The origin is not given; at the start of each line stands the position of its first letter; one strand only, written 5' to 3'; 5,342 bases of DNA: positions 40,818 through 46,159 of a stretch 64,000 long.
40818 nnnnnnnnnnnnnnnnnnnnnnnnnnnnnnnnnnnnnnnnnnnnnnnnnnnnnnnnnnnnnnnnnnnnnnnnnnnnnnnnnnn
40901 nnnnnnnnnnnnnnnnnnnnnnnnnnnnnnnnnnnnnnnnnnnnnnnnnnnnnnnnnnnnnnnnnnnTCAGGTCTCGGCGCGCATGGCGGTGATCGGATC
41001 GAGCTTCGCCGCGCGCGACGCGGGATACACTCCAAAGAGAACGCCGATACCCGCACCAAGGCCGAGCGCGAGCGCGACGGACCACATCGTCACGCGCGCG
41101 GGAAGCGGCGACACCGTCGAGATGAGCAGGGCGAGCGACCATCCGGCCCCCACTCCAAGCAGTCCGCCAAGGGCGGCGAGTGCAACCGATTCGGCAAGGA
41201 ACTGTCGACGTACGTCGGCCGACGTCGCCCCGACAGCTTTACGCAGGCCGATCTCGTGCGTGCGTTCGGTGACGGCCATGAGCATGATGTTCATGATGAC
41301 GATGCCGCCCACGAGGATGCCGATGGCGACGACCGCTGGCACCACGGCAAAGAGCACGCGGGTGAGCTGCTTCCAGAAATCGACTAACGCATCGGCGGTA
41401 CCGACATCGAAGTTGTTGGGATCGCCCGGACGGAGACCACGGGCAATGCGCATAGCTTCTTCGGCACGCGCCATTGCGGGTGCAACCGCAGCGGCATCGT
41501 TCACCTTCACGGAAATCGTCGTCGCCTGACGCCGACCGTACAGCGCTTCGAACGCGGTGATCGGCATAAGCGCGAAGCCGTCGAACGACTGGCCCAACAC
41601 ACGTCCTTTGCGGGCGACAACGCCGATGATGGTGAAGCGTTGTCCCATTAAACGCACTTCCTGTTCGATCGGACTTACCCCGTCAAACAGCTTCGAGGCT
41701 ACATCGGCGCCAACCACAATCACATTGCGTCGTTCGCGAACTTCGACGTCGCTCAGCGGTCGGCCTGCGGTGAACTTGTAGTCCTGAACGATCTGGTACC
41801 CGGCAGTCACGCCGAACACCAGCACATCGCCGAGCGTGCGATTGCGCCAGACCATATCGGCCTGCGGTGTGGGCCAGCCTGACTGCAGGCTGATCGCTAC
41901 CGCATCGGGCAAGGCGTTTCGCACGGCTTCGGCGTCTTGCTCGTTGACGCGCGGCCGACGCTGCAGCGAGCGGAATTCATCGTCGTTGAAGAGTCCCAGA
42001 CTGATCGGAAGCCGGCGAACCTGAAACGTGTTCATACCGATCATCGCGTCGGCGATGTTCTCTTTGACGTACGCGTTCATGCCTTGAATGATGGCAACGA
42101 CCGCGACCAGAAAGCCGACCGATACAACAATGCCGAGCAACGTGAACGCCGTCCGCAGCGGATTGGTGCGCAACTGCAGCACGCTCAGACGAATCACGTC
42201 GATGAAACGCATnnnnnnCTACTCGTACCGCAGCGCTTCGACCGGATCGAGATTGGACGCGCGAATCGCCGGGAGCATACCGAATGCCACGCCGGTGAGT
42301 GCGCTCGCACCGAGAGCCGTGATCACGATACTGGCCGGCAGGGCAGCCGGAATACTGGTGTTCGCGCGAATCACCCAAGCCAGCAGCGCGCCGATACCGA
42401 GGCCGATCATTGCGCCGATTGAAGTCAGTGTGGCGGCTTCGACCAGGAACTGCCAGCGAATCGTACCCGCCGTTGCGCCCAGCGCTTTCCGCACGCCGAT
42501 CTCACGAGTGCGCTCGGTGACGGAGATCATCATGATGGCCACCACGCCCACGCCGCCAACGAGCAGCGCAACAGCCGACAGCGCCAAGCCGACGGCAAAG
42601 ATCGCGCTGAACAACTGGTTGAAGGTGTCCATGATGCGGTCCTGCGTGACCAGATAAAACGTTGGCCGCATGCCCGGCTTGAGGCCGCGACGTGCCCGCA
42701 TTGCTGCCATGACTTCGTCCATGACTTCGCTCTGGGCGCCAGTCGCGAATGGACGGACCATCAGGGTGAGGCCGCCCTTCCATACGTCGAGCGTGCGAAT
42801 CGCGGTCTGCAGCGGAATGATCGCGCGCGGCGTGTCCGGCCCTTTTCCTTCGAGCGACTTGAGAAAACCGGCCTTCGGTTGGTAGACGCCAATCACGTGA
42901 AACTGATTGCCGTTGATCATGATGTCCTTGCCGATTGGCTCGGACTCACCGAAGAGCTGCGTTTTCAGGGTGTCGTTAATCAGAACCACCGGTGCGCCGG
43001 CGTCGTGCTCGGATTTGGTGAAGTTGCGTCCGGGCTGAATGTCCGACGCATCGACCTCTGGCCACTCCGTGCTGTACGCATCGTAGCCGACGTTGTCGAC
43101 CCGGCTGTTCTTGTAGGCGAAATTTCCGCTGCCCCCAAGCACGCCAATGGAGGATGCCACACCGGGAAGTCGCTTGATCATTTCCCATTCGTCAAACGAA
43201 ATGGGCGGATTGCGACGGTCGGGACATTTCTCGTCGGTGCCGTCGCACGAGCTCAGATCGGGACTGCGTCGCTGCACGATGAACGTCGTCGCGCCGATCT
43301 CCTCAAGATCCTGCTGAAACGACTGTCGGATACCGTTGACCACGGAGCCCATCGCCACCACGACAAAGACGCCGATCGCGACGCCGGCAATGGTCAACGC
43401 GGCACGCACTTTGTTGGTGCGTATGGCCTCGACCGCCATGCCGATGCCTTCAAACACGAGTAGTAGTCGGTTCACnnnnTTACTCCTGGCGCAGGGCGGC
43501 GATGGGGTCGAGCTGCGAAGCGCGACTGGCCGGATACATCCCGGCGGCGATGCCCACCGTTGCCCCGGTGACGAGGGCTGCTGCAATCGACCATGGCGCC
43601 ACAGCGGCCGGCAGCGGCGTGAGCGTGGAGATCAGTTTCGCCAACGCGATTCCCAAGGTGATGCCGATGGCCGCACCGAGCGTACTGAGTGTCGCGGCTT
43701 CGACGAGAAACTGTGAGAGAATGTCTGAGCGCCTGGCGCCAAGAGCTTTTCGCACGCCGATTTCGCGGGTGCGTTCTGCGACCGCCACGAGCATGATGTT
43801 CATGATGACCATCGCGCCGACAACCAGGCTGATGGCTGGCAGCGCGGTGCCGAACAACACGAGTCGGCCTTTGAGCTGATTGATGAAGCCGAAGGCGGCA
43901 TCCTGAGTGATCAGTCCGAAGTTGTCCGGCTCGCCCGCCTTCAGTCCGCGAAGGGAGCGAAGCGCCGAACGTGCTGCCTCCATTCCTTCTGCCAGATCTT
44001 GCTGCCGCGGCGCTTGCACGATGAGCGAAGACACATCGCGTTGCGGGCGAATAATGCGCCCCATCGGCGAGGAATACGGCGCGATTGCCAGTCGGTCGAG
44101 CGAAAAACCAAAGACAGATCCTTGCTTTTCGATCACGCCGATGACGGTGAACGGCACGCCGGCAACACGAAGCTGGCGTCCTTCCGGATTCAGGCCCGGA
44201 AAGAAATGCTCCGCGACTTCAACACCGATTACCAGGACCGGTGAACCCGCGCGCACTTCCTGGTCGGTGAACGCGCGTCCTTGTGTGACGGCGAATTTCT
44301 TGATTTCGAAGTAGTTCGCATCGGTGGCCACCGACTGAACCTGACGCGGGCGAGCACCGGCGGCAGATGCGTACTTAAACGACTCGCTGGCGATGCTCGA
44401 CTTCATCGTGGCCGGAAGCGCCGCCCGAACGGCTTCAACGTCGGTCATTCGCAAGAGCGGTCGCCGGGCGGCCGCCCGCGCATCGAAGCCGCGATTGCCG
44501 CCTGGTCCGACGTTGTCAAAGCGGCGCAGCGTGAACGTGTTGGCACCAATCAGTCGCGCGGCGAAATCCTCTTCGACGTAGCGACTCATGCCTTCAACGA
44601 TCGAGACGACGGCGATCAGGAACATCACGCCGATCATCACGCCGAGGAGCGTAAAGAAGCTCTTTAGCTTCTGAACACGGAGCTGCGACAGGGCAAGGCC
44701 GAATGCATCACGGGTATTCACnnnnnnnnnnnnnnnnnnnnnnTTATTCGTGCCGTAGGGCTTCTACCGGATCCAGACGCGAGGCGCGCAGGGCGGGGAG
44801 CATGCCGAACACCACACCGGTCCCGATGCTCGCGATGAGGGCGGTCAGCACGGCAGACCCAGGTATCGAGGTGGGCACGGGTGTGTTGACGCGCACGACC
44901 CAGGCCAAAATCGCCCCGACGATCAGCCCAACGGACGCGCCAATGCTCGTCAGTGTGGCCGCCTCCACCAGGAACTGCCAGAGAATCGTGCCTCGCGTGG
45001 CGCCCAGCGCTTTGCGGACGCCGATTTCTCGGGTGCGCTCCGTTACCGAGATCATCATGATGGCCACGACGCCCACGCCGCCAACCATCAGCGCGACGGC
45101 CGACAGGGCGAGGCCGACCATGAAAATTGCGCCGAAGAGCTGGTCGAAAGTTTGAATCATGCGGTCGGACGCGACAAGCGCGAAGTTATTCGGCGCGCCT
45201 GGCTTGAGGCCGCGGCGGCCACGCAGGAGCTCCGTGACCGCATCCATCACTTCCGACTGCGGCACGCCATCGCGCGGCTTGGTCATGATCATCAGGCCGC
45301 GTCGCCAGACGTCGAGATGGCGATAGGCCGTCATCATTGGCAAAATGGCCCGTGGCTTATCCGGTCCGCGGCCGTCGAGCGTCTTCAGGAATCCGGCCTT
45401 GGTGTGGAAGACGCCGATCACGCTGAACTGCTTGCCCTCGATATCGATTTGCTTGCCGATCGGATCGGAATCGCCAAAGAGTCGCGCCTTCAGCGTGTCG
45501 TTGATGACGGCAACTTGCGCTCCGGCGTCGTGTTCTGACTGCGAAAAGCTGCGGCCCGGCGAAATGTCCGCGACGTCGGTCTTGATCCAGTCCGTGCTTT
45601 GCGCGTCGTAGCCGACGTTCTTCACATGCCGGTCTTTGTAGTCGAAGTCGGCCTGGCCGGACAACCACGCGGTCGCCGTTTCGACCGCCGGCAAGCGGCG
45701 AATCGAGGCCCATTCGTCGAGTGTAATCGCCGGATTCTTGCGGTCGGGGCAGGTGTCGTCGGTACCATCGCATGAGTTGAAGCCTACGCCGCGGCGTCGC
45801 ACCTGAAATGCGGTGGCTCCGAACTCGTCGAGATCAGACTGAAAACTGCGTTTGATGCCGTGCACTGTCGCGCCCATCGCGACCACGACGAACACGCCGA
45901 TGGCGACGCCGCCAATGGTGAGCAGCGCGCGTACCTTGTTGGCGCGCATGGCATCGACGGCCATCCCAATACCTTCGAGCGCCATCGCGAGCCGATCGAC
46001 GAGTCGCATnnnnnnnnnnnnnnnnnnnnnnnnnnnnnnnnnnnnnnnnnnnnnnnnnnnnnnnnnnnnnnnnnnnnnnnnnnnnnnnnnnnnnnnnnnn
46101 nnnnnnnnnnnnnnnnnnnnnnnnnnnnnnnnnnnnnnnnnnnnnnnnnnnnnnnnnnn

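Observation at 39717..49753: Strict A-B alternation: four heterodimer cassettes with ~2.5 kb period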

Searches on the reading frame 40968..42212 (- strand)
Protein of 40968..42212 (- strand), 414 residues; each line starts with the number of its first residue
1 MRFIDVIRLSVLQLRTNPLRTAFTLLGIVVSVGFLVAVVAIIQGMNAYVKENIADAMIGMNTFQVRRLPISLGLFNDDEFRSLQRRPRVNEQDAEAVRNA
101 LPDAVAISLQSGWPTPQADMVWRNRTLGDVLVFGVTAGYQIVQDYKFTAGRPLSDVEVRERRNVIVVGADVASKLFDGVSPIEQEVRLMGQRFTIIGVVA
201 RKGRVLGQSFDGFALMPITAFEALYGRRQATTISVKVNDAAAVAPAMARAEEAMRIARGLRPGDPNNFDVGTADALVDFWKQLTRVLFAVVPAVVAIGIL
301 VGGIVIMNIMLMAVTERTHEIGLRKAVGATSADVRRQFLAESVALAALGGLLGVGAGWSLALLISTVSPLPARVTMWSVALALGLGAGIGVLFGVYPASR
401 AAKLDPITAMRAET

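Call 4: search_protein_families(library=pfam, proteins=[window:40968-42212:-])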
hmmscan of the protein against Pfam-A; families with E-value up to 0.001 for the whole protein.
window:40968-42212:- (414 aa): 2 families
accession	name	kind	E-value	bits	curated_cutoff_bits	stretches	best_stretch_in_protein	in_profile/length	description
PF12704.14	MacB_PCD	-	1.3e-37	130.5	27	1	21-252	1-206/207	MacB-like periplasmic core domain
PF02687.27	FtsX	-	3.8e-22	79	25.5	1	294-406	3-120/120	FtsX-like permease C-terminal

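Call 5: search_protein_families(library=ncbifam, proteins=[window:40968-42212:-])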
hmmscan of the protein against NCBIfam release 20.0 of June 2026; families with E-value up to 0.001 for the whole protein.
window:40968-42212:- (414 aa): 9 families
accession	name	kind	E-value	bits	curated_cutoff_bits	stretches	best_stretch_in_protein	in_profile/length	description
NF007826.0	PRK10535.1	equivalog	3.9e-44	151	966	1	3-411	254-646/648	macrolide ABC transporter ATP-binding protein/permease MacB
TIGR03434.1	ADOP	subfamily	5.1e-27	94.3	622.3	1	132-413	529-803/803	ADOP family duplicated permease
TIGR02212.1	lolCE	equivalog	1.8e-11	43.7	362.45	1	190-413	181-411/411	lipoprotein-releasing ABC transporter permease subunit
TIGR00439.2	FtsX_Gneg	equivalog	1.7e-06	27.5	255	1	283-366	159-245/292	permease-like cell division protein FtsX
TIGR01185.1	devC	equivalog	1e-05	24.7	290.35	1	175-366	154-332/380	ABC transporter permease DevC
NF038347.1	FtsX_Gpos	exception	2.2e-05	23.9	225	1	271-355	155-235/296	permease-like cell division protein FtsX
NF008357.0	PRK11146.1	exception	0.00014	20.8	439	0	212-365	202-346/414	lipoprotein-releasing ABC transporter permease subunit LolE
NF038346.1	FtsX_actino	exception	0.00019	20.9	250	1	291-365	183-258/308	permease-like cell division protein FtsX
TIGR02213.1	lolE_release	exception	0.00031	19.7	540.35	0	282-366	263-344/411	lipoprotein-releasing ABC transporter permease subunit LolE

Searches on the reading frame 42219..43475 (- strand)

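Call 4: search_protein_families(library=pfam, proteins=[window:42219-43475:-])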
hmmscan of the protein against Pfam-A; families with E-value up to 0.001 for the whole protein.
window:42219-43475:- (418 aa): 2 families
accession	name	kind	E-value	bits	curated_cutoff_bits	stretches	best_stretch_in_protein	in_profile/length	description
PF12704.14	MacB_PCD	-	6.1e-35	121.8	27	1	26-254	2-203/207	MacB-like periplasmic core domain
PF02687.27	FtsX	-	2.9e-21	76.2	25.5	1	298-411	2-120/120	FtsX-like permease C-terminal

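Call 5: search_protein_families(library=ncbifam, proteins=[window:42219-43475:-])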
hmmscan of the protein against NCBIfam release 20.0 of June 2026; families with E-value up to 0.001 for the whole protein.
window:42219-43475:- (418 aa): 7 families
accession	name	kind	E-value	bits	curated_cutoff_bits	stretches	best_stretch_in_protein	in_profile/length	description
NF007826.0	PRK10535.1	equivalog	1.1e-43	149.5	966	1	9-416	256-646/648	macrolide ABC transporter ATP-binding protein/permease MacB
TIGR03434.1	ADOP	subfamily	7.2e-37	126.9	622.3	1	122-418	520-803/803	ADOP family duplicated permease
TIGR02212.1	lolCE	equivalog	6.7e-12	45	362.45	1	282-418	252-411/411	lipoprotein-releasing ABC transporter permease subunit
TIGR00439.2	FtsX_Gneg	equivalog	3.9e-07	29.6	255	1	281-377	155-251/292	permease-like cell division protein FtsX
NF008076.0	PRK10814.1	exception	1.4e-06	27.6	473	1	295-418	267-399/399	lipoprotein-releasing ABC transporter permease subunit LolC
NF038347.1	FtsX_Gpos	exception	8.2e-06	25.4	225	1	287-362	162-237/296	permease-like cell division protein FtsX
NF038346.1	FtsX_actino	exception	7e-05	22.3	250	1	278-369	165-256/308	permease-like cell division protein FtsX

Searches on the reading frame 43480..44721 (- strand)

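Call 4: search_protein_families(library=pfam, proteins=[window:43480-44721:-])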
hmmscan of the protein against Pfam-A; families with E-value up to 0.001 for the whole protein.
window:43480-44721:- (413 aa): 2 families
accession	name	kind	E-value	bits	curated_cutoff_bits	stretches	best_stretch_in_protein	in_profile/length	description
PF12704.14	MacB_PCD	-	2.5e-39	136.1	27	1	21-251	1-205/207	MacB-like periplasmic core domain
PF02687.27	FtsX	-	2.2e-24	86.2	25.5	1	294-406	3-120/120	FtsX-like permease C-terminal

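Call 5: search_protein_families(library=ncbifam, proteins=[window:43480-44721:-])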
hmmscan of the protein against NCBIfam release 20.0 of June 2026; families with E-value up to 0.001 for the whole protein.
window:43480-44721:- (413 aa): 10 families
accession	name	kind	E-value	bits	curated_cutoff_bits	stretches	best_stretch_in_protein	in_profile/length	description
NF007826.0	PRK10535.1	equivalog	3.2e-53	181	966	1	4-413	255-648/648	macrolide ABC transporter ATP-binding protein/permease MacB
TIGR03434.1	ADOP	subfamily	3.2e-37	128.1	622.3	1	75-413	471-803/803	ADOP family duplicated permease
TIGR02212.1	lolCE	equivalog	2.9e-12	46.2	362.45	1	299-413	277-411/411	lipoprotein-releasing ABC transporter permease subunit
NF008076.0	PRK10814.1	exception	4.4e-09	35.8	473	1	297-413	273-399/399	lipoprotein-releasing ABC transporter permease subunit LolC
NF008357.0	PRK11146.1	exception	3.1e-05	23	439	0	299-410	278-411/414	lipoprotein-releasing ABC transporter permease subunit LolE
TIGR00439.2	FtsX_Gneg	equivalog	0.00011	21.5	255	1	242-365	128-244/292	permease-like cell division protein FtsX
TIGR02213.1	lolE_release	exception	0.00022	20.2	540.35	0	298-367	274-345/411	lipoprotein-releasing ABC transporter permease subunit LolE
NF038346.1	FtsX_actino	exception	0.00048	19.6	250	1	291-364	183-256/308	permease-like cell division protein FtsX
NF038347.1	FtsX_Gpos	exception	0.00084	18.8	225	1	291-357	171-237/296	permease-like cell division protein FtsX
TIGR01185.1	devC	equivalog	0.00091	18.3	290.35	0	296-376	266-346/380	ABC transporter permease DevC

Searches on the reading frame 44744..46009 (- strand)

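Call 4: search_protein_families(library=pfam, proteins=[window:44744-46009:-])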
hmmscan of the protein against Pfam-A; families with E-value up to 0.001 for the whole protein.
window:44744-46009:- (421 aa): 2 families
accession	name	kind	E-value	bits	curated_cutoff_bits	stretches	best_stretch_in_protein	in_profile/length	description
PF12704.14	MacB_PCD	-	4.5e-33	115.7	27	1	29-260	2-206/207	MacB-like periplasmic core domain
PF02687.27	FtsX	-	2.2e-21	76.6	25.5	1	301-414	2-120/120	FtsX-like permease C-terminal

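Call 5: search_protein_families(library=ncbifam, proteins=[window:44744-46009:-])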
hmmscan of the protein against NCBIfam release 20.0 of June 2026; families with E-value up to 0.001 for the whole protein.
window:44744-46009:- (421 aa): 7 families
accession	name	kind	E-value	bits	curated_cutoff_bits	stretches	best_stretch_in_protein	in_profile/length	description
NF007826.0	PRK10535.1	equivalog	5.7e-48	163.7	966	1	12-421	256-648/648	macrolide ABC transporter ATP-binding protein/permease MacB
TIGR03434.1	ADOP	subfamily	4.6e-40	137.5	622.3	1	19-421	408-803/803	ADOP family duplicated permease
TIGR02212.1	lolCE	equivalog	8.5e-08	31.5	362.45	1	287-421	254-411/411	lipoprotein-releasing ABC transporter permease subunit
NF008076.0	PRK10814.1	exception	0.0001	21.5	473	1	296-421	265-399/399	lipoprotein-releasing ABC transporter permease subunit LolC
TIGR00439.2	FtsX_Gneg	equivalog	0.00018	20.8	255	1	284-375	155-246/292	permease-like cell division protein FtsX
NF038347.1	FtsX_Gpos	exception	0.00019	20.9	225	1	290-365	168-237/296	permease-like cell division protein FtsX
TIGR01185.1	devC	equivalog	0.00033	19.7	290.35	1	292-414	257-376/380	ABC transporter permease DevC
